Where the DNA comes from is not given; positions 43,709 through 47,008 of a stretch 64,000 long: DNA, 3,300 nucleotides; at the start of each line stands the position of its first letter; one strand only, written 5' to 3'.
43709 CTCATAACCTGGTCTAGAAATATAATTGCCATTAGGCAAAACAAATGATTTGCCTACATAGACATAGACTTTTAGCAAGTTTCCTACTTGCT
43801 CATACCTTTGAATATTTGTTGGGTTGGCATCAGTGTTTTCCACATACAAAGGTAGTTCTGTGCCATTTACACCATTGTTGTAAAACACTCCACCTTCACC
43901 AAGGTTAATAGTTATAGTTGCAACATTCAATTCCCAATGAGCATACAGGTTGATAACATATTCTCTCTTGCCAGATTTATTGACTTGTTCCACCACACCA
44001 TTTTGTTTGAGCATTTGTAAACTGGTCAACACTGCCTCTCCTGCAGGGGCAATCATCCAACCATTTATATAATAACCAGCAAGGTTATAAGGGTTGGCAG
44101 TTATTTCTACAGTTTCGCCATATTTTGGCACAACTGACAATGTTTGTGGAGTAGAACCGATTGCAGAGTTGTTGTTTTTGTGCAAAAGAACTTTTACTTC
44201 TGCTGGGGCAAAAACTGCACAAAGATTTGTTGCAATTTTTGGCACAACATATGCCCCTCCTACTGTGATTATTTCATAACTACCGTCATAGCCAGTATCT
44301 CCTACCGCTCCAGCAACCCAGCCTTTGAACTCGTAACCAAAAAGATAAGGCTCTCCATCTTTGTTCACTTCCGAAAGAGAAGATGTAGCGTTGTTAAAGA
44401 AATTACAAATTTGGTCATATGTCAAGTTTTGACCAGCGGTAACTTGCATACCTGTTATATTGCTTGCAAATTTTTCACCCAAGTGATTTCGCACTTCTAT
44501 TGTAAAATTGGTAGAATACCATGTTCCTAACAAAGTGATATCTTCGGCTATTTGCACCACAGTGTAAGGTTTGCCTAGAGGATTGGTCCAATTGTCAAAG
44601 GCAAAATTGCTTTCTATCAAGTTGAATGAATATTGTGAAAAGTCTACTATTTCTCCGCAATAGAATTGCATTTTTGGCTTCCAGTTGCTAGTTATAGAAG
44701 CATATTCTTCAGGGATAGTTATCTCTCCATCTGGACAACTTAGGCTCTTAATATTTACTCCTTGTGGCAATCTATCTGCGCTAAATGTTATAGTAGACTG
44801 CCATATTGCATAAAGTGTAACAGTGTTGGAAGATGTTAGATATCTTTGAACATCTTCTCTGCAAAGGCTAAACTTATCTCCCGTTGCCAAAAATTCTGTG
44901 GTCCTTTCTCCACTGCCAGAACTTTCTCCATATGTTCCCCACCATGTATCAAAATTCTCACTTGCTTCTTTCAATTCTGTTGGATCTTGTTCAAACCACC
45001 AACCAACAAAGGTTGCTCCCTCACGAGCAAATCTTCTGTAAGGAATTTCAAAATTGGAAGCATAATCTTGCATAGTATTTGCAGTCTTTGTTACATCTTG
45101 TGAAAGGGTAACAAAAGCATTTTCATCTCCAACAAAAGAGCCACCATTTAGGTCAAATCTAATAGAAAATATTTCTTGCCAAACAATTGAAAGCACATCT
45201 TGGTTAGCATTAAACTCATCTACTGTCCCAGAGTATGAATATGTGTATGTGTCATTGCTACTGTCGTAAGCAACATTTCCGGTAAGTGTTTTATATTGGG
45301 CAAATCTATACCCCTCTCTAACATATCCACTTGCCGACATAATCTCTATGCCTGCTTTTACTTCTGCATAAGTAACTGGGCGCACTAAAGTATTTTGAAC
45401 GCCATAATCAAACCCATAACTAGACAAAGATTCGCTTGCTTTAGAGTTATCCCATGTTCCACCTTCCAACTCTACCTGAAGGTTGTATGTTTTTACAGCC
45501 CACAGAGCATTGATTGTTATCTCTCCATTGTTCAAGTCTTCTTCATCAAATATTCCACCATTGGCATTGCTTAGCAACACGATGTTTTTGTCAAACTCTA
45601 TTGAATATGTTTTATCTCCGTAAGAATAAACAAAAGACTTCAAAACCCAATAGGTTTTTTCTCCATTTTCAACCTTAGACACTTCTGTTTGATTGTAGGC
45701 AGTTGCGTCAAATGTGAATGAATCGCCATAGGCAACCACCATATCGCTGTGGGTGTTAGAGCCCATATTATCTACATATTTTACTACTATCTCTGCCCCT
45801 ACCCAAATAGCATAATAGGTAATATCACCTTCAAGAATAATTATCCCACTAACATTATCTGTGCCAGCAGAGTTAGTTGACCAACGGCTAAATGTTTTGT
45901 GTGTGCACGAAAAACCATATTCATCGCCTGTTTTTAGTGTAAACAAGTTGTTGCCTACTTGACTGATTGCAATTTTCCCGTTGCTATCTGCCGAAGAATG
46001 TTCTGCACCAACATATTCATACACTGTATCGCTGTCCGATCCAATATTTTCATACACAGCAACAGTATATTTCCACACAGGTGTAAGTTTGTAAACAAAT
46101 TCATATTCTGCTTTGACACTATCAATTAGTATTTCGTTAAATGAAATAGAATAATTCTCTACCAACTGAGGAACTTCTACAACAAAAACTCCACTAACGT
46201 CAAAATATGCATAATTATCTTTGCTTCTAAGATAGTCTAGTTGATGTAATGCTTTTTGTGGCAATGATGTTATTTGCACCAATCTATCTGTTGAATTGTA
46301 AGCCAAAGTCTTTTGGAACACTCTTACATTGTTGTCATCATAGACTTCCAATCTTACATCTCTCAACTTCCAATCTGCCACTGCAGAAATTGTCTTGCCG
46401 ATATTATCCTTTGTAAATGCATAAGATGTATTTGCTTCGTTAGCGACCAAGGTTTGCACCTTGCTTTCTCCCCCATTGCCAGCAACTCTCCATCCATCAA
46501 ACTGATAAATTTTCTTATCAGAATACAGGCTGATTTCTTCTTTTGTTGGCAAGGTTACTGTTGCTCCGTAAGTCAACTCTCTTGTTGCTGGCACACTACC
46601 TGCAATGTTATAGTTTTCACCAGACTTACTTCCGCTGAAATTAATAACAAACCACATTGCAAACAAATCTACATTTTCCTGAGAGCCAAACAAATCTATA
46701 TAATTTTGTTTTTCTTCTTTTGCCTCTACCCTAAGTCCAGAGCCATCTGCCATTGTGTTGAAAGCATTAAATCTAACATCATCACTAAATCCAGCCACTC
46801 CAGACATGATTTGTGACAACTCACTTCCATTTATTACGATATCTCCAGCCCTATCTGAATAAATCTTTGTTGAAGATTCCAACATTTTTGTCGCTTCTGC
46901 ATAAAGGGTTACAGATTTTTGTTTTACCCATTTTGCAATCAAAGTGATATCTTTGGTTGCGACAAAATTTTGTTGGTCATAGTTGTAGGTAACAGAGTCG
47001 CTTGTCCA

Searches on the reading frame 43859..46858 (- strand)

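Call 6: search_protein_families(library=pfam, proteins=[window:43859-46858:-], max_evalue=0.01)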
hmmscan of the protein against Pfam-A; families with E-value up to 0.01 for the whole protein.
window:43859-46858:- (1000 aa): 1 family
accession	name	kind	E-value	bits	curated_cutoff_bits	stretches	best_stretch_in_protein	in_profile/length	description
PF09479.16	Flg_new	-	3.4e-10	40.3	27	0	564-627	1-45/65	Listeria-Bacteroides repeat domain (List_Bact_rpt)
